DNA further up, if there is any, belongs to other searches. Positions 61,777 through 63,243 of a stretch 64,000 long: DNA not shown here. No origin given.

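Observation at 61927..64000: DegT-family enzyme with His replacing the PLP lysine, adjacent to Gmd: a phage GDP-3,6-dideoxyhexose (colitose-type) pathway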

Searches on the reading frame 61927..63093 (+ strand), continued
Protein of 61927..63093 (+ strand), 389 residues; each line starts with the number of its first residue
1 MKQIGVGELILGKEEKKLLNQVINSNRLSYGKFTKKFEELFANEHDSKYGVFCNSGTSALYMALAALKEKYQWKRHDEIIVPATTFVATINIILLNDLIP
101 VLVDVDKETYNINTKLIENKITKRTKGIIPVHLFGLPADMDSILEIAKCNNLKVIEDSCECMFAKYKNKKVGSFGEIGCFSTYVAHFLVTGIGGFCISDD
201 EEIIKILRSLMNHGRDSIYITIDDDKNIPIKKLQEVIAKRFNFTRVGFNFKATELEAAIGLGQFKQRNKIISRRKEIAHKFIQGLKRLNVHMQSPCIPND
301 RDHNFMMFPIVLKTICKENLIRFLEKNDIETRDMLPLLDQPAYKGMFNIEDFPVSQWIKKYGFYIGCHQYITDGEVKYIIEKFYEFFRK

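Call 53: fold_search(model_id=the predicted structure, library=pdb)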
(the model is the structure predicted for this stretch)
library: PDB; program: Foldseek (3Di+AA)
matches with E <= 10: 1928; with E <= 0.001: 1385
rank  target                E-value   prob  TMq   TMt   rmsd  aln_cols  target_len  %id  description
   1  3bn1_A                2.5e-34  1.00  0.88  0.92   2.3       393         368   30  Crystal structure of GDP-perosamine synthase (released 2008-03-18)
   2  7b0d_A                5.1e-34  1.00  0.85  0.89   2.1       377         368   32  Sugar transaminase from Archaeoglobus veneficus (released 2021-12-01)
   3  3dr4_A                9.8e-34  1.00  0.86  0.92   2.4       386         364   30  GDP-perosamine synthase K186A mutant from Caulobacter crescentus with bound sugar ligand (released 2008-10-14)
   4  3dr4_B                2.9e-33  1.00  0.86  0.91   2.5       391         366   30  GDP-perosamine synthase K186A mutant from Caulobacter crescentus with bound sugar ligand (released 2008-10-14)
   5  3bn1_C                3.6e-33  1.00  0.86  0.92   2.4       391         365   30  Crystal structure of GDP-perosamine synthase (released 2008-03-18)
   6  3dr4_C                6.2e-33  1.00  0.88  0.92   2.4       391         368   30  GDP-perosamine synthase K186A mutant from Caulobacter crescentus with bound sugar ligand (released 2008-10-14)
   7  3dr4_D                7.0e-33  1.00  0.87  0.92   2.4       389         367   30  GDP-perosamine synthase K186A mutant from Caulobacter crescentus with bound sugar ligand (released 2008-10-14)
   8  3bcx_A                1.8e-32  1.00  0.89  0.83   4.2       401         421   28  E1 Dehydrase (released 2007-11-27)
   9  7b0m                  2.1e-32  1.00  0.84  0.89   2.6       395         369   30  Sugar transaminase from a metagenome collected from troll oil field production water (released 2021-12-01)
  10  3bb8_A                2.5e-32  1.00  0.89  0.83   4.3       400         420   28  E1 Dehydrase H220K Mutant (released 2008-09-16)
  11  3dr7_B                2.8e-32  1.00  0.87  0.92   2.4       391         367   30  GDP-perosamine synthase from Caulobacter crescentus with bound GDP-3-deoxyperosamine (released 2008-10-14)
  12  3bn1_D                5.0e-32  1.00  0.86  0.92   2.4       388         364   30  Crystal structure of GDP-perosamine synthase (released 2008-03-18)
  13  3bcx_B                6.4e-32  1.00  0.89  0.83   4.1       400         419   28  E1 Dehydrase (released 2007-11-27)
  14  4oca                  3.0e-31  1.00  0.84  0.90   2.5       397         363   24  Cryatal structure of ArnB K188A complexted with PLP and UDP-Ara4N (released 2014-03-12)
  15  3frk_B                3.4e-31  1.00  0.83  0.89   2.4       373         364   32  X-ray structure of QdtB from T. thermosaccharolyticum in complex with a PLP:TDP-3-aminoquinovose aldimine (released 2009-02-17)
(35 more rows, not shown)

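Call 57: search_protein_representatives(protein=window:61927-63093:+)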
Query: 389 residues. Proteins with E-value up to 0.001 (for the whole library): 47264; up to 1e-10: 26784; up to 1e-30: 2961. The best 150 are listed.
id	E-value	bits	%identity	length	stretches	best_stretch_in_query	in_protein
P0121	2.5e-142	491.3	57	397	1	2-388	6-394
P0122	1.7e-128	445.7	52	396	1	3-389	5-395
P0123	1.6e-125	435.9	51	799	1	2-387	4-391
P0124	3.1e-124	431.7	53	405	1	3-387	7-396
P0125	7.8e-120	417.2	49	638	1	4-387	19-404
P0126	3.5e-119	415.1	50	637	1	4-387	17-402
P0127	1.6e-115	403.0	49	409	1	3-388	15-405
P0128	1.2e-112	393.6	47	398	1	3-388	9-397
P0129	2.4e-111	389.3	48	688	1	3-388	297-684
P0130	4.3e-111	388.4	48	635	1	4-388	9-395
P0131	1.2e-109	383.6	47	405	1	2-386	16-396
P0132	1.9e-109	383.0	49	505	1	42-388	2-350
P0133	5.4e-109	381.5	45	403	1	3-387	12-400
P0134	9.0e-109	380.8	46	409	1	2-388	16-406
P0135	1.5e-107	376.8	42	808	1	3-387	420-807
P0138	4.6e-104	365.3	44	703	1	10-388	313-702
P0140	2.6e-99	349.6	48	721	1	3-388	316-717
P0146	9.4e-95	334.6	45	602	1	2-381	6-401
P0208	1.1e-69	252.2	41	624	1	7-387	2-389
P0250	1.9e-55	205.2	36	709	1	3-386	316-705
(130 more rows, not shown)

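Call 59: search_protein_families(library=pfam, proteins=[P0123, P0125, P0129, P0135, P0138, P0140, P0146, P0208, P0250, P0130], max_evalue=0.00001)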
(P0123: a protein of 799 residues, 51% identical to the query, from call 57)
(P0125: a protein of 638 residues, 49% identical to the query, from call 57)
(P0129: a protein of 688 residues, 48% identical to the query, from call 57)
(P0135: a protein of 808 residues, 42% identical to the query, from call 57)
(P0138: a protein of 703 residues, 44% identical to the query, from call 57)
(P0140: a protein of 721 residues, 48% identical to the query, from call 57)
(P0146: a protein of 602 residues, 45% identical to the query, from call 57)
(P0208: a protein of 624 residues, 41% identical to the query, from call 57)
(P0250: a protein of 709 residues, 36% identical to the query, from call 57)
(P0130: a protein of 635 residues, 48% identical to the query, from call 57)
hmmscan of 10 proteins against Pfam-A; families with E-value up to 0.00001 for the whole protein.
P0123 (799 aa): 5 families
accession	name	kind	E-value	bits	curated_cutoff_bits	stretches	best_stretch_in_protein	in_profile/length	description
PF01041.23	DegT_DnrJ_EryC1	-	4.2e-96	322.8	19.8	1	18-387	8-359/360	DegT/DnrJ/EryC1/StrS aminotransferase family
PF00534.26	Glycos_transf_1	-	2.1e-40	138.5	26.4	1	611-772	11-170/172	Glycosyl transferases group 1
PF13692.12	Glyco_trans_1_4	-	1.7e-32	113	27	1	617-758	3-140/142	Glycosyl transferases group 1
PF01053.26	Cys_Met_Meta_PP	-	1.4e-06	27.5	27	1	34-289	52-268/381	Cys/Met metabolism PLP-dependent enzyme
PF13439.12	Glyco_transf_4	-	3.4e-06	27.6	28.5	0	406-585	1-167/170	Glycosyltransferase Family 4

P0125 (638 aa): 1 family
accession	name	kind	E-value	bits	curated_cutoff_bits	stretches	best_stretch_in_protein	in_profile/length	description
PF01041.23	DegT_DnrJ_EryC1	-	1.4e-96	324.3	19.8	1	27-399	4-358/360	DegT/DnrJ/EryC1/StrS aminotransferase family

P0129 (688 aa): 3 families
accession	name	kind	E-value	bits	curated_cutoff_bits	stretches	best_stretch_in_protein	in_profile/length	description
PF01041.23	DegT_DnrJ_EryC1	-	3.2e-89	300.1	19.8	1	307-679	5-359/360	DegT/DnrJ/EryC1/StrS aminotransferase family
PF01370.27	Epimerase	-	1.1e-22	81.1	20.9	1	3-208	1-222/240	NAD dependent epimerase/dehydratase family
PF04321.23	RmlD_sub_bind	-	2.5e-06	27.2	27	1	1-61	1-59/287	RmlD substrate binding domain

P0135 (808 aa): 3 families
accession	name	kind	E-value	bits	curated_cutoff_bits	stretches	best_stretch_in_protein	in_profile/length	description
PF01041.23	DegT_DnrJ_EryC1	-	6.6e-89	299.1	19.8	1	432-803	7-359/360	DegT/DnrJ/EryC1/StrS aminotransferase family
PF00535.33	Glycos_transf_2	-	1.5e-23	84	23.3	1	28-185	2-166/168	Glycosyl transferase family 2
PF08241.18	Methyltransf_11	-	8.6e-08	33.2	21.2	1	290-371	2-94/95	Methyltransferase domain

P0138 (703 aa): 3 families
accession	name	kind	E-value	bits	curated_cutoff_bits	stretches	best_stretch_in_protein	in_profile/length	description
PF01041.23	DegT_DnrJ_EryC1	-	2.7e-84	283.9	19.8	1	320-695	9-357/360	DegT/DnrJ/EryC1/StrS aminotransferase family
PF01370.27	Epimerase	-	8.2e-26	91.3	20.9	1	6-222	1-233/240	NAD dependent epimerase/dehydratase family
PF04321.23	RmlD_sub_bind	-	9.7e-08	31.9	27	1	4-103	1-100/287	RmlD substrate binding domain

P0140 (721 aa): 3 families
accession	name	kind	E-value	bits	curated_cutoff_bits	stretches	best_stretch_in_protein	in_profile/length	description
PF01041.23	DegT_DnrJ_EryC1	-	2e-77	261.3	19.8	1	326-712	5-359/360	DegT/DnrJ/EryC1/StrS aminotransferase family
PF01370.27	Epimerase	-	2.7e-22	79.8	20.9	1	4-220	1-221/240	NAD dependent epimerase/dehydratase family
PF16363.11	GDP_Man_Dehyd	-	5.4e-06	26.5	27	1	5-218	1-231/332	GDP-mannose 4,6 dehydratase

P0146 (602 aa): 1 family
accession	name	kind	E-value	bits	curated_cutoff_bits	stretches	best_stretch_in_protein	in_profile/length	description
PF01041.23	DegT_DnrJ_EryC1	-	2.9e-69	234.5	19.8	1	19-403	7-359/360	DegT/DnrJ/EryC1/StrS aminotransferase family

P0208 (624 aa): 3 families
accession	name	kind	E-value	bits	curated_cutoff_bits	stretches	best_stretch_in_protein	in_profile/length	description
PF01041.23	DegT_DnrJ_EryC1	-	5e-92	309.3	19.8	1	9-385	6-359/360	DegT/DnrJ/EryC1/StrS aminotransferase family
PF00155.27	Aminotran_1_2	-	3.5e-07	30.2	19.7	1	27-153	40-187/361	Aminotransferase class I and II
PF00535.33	Glycos_transf_2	-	8.2e-07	29.5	23.3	1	405-559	2-165/168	Glycosyl transferase family 2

P0250 (709 aa): 6 families
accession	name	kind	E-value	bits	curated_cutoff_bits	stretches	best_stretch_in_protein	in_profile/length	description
PF01041.23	DegT_DnrJ_EryC1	-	3e-93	313.4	19.8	1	327-701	6-358/360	DegT/DnrJ/EryC1/StrS aminotransferase family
PF04321.23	RmlD_sub_bind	-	4.8e-59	200.2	27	1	3-274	2-273/287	RmlD substrate binding domain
PF01370.27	Epimerase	-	3.4e-20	72.9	20.9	1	4-213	1-239/240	NAD dependent epimerase/dehydratase family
PF16363.11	GDP_Man_Dehyd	-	1.8e-10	41.3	27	1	5-147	1-169/332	GDP-mannose 4,6 dehydratase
PF02719.21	Polysacc_synt_2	-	3e-07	30.3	20.2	1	37-147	56-154/293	Polysaccharide biosynthesis protein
PF01053.26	Cys_Met_Meta_PP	-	6e-07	28.8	27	1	347-468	54-175/381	Cys/Met metabolism PLP-dependent enzyme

P0130 (635 aa): 1 family
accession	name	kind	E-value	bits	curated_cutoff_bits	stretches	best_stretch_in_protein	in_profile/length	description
PF01041.23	DegT_DnrJ_EryC1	-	4.9e-86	289.6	19.8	1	20-390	7-359/360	DegT/DnrJ/EryC1/StrS aminotransferase family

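Call 63: search_protein_families(library=pfam, proteins=[L019:18352-19638:+, L019:11173-11958:+, L019:9057-10001:+, L019:16754-17716:+, L021:4784-5707:+], max_evalue=0.001)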
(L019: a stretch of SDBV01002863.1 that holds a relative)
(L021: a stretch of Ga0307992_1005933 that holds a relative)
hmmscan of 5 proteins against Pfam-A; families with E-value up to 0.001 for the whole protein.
L019:18352-19638:+ (429 aa): 3 families
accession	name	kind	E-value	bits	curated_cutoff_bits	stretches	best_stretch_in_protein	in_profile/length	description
PF00535.33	Glycos_transf_2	-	1.1e-09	38.9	23.3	1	259-365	57-168/168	Glycosyl transferase family 2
PF13632.12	Glyco_trans_2_3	-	5e-09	36.7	27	1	283-405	1-127/198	Glycosyl transferase family group 2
PF13641.12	Glyco_tranf_2_3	-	2.1e-06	28.4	27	1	253-397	55-208/230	Glycosyltransferase like family 2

L019:11173-11958:+ (262 aa): 1 family
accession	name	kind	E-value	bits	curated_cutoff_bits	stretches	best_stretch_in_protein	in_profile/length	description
PF01531.22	Glyco_transf_11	-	3.6e-21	76.1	23.9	1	4-261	35-296/298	Glycosyl transferase family 11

L019:9057-10001:+ (315 aa): 5 families
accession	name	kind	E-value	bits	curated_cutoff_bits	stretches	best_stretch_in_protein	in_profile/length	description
PF01370.27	Epimerase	-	3.2e-66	223.6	20.9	1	7-240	1-240/240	NAD dependent epimerase/dehydratase family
PF16363.11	GDP_Man_Dehyd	-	2.7e-20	73.6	27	1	42-267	59-294/332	GDP-mannose 4,6 dehydratase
PF04321.23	RmlD_sub_bind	-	2.7e-06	27.1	27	1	6-237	2-210/287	RmlD substrate binding domain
PF05368.20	NmrA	-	0.00028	21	27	1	4-107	2-104/298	NmrA-like family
PF02719.21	Polysacc_synt_2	-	0.00052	19.7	20.2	0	42-108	61-126/293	Polysaccharide biosynthesis protein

L019:16754-17716:+ (321 aa): 4 families
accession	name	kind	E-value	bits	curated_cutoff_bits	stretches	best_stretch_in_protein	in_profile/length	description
PF01370.27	Epimerase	-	2.7e-39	135.5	20.9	1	7-244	1-236/240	NAD dependent epimerase/dehydratase family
PF16363.11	GDP_Man_Dehyd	-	2.5e-22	80.2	27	1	8-274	1-274/332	GDP-mannose 4,6 dehydratase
PF07993.18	NAD_binding_4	-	0.00014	21.5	20.1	0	137-232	165-258/258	Male sterility protein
PF04321.23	RmlD_sub_bind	-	0.00076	19.1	27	0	7-182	3-154/287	RmlD substrate binding domain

L021:4784-5707:+ (308 aa): 3 families
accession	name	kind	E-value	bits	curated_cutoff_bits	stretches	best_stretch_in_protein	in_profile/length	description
PF01370.27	Epimerase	-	7.5e-61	206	20.9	1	7-238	1-240/240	NAD dependent epimerase/dehydratase family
PF16363.11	GDP_Man_Dehyd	-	1.5e-20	74.4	27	1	36-300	55-332/332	GDP-mannose 4,6 dehydratase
PF04321.23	RmlD_sub_bind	-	5.1e-05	22.9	27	1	6-156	2-144/287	RmlD substrate binding domain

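Call 66: find_encoding_contigs(protein=P0084, flank=6000, max_places=1)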
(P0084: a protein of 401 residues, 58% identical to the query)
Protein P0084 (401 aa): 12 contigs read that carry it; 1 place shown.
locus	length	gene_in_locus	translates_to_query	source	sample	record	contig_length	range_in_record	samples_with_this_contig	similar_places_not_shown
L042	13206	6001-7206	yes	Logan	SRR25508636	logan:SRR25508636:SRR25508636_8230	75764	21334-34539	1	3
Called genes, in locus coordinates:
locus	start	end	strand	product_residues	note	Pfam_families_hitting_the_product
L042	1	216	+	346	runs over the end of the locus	PF00535:Glycos_transf_2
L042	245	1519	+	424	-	PF08421:Methyltransf_13, PF13489:Methyltransf_23, PF08484:Methyltransf_14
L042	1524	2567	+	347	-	PF01370:Epimerase, PF04321:RmlD_sub_bind (weak), PF16363:GDP_Man_Dehyd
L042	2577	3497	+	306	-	PF01370:Epimerase, PF16363:GDP_Man_Dehyd, PF07993:NAD_binding_4 (weak)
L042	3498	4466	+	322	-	PF01370:Epimerase, PF04321:RmlD_sub_bind, PF16363:GDP_Man_Dehyd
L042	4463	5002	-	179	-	PF00293:NUDIX (weak)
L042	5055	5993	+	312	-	PF01073:3Beta_HSD (faint), PF01370:Epimerase, PF16363:GDP_Man_Dehyd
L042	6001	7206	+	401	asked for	PF01041:DegT_DnrJ_EryC1, PF01212:Beta_elim_lyase (weak), PF00266:Aminotran_5 (faint)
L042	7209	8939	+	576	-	PF00535:Glycos_transf_2, PF13641:Glyco_tranf_2_3 (weak), PF13649:Methyltransf_25 (faint), PF13847:Methyltransf_31 (faint), PF13489:Methyltransf_23 (faint), PF08241:Methyltransf_11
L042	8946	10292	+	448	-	PF01901:O_anti_polymase (weak)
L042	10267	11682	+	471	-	PF01943:Polysacc_synt, PF13440:Polysacc_synt_3, PF03023:MurJ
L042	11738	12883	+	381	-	PF13439:Glyco_transf_4, PF13579:Glyco_trans_4_4, PF20706:GT4-conflict, PF00534:Glycos_transf_1, PF13692:Glyco_trans_1_4, PF13524:Glyco_trans_1_2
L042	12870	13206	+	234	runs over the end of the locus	PF00984:UDPG_MGDP_dh (weak)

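Call 67: find_encoding_contigs(protein=P0091, flank=6000, max_places=1)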
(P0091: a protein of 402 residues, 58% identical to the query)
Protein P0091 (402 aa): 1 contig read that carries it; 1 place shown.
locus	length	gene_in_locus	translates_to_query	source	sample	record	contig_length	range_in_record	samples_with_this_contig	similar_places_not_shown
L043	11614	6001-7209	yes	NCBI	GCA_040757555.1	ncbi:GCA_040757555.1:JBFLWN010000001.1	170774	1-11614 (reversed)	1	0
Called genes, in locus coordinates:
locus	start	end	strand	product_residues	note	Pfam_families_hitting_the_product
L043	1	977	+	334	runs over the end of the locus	PF00535:Glycos_transf_2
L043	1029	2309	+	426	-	PF08421:Methyltransf_13, PF13489:Methyltransf_23, PF08484:Methyltransf_14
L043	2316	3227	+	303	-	PF01370:Epimerase, PF16363:GDP_Man_Dehyd, PF07993:NAD_binding_4 (weak)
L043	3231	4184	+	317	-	PF01370:Epimerase, PF02719:Polysacc_synt_2 (weak), PF04321:RmlD_sub_bind, PF16363:GDP_Man_Dehyd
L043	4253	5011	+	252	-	PF05050:Methyltransf_21 (weak)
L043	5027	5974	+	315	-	PF01073:3Beta_HSD (faint), PF01370:Epimerase, PF16363:GDP_Man_Dehyd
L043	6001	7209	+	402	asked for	PF01053:Cys_Met_Meta_PP (weak), PF00155:Aminotran_1_2 (faint), PF01041:DegT_DnrJ_EryC1, PF01212:Beta_elim_lyase (faint)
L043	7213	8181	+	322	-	PF00535:Glycos_transf_2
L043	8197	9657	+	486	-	PF01943:Polysacc_synt, PF13440:Polysacc_synt_3, PF03023:MurJ, PF01554:MatE (weak)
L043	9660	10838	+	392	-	PF13439:Glyco_transf_4, PF13579:Glyco_trans_4_4, PF20706:GT4-conflict, PF00534:Glycos_transf_1, PF13692:Glyco_trans_1_4, PF13524:Glyco_trans_1_2 (weak)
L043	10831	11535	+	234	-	-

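Call 68: find_encoding_contigs(protein=P0115, flank=6000, max_places=1)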
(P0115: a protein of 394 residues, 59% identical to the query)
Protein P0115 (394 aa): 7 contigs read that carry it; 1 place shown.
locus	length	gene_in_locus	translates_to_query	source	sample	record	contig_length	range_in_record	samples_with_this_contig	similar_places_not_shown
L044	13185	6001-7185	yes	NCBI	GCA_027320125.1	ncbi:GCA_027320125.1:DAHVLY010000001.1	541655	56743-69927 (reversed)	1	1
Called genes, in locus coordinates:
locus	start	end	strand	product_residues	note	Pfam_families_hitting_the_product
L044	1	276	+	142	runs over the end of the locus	PF04677:CwfJ_C_1, PF11969:DcpS_C, PF01230:HIT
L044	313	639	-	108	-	-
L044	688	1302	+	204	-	PF02223:Thymidylate_kin, PF01712:dNK (weak)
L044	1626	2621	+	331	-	PF13439:Glyco_transf_4, PF00534:Glycos_transf_1, PF13692:Glyco_trans_1_4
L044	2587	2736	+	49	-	-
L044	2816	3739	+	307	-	PF01073:3Beta_HSD, PF01370:Epimerase, PF04321:RmlD_sub_bind, PF16363:GDP_Man_Dehyd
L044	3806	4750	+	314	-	PF01073:3Beta_HSD, PF01370:Epimerase, PF02719:Polysacc_synt_2 (faint), PF04321:RmlD_sub_bind, PF16363:GDP_Man_Dehyd, PF07993:NAD_binding_4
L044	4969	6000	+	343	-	PF01370:Epimerase, PF02719:Polysacc_synt_2 (weak), PF04321:RmlD_sub_bind, PF16363:GDP_Man_Dehyd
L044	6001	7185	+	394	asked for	PF00155:Aminotran_1_2 (weak), PF01041:DegT_DnrJ_EryC1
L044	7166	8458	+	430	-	PF20706:GT4-conflict (faint), PF00534:Glycos_transf_1, PF13692:Glyco_trans_1_4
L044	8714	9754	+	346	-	PF00288:GHMP_kinases_N, PF08544:GHMP_kinases_C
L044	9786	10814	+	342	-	PF13439:Glyco_transf_4, PF00534:Glycos_transf_1, PF13692:Glyco_trans_1_4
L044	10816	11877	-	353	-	PF00534:Glycos_transf_1, PF13692:Glyco_trans_1_4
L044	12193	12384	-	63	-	PF01194:RNA_pol_N, PF05864:Chordopox_RPO7 (weak)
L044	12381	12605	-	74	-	PF01037:AsnC_trans_reg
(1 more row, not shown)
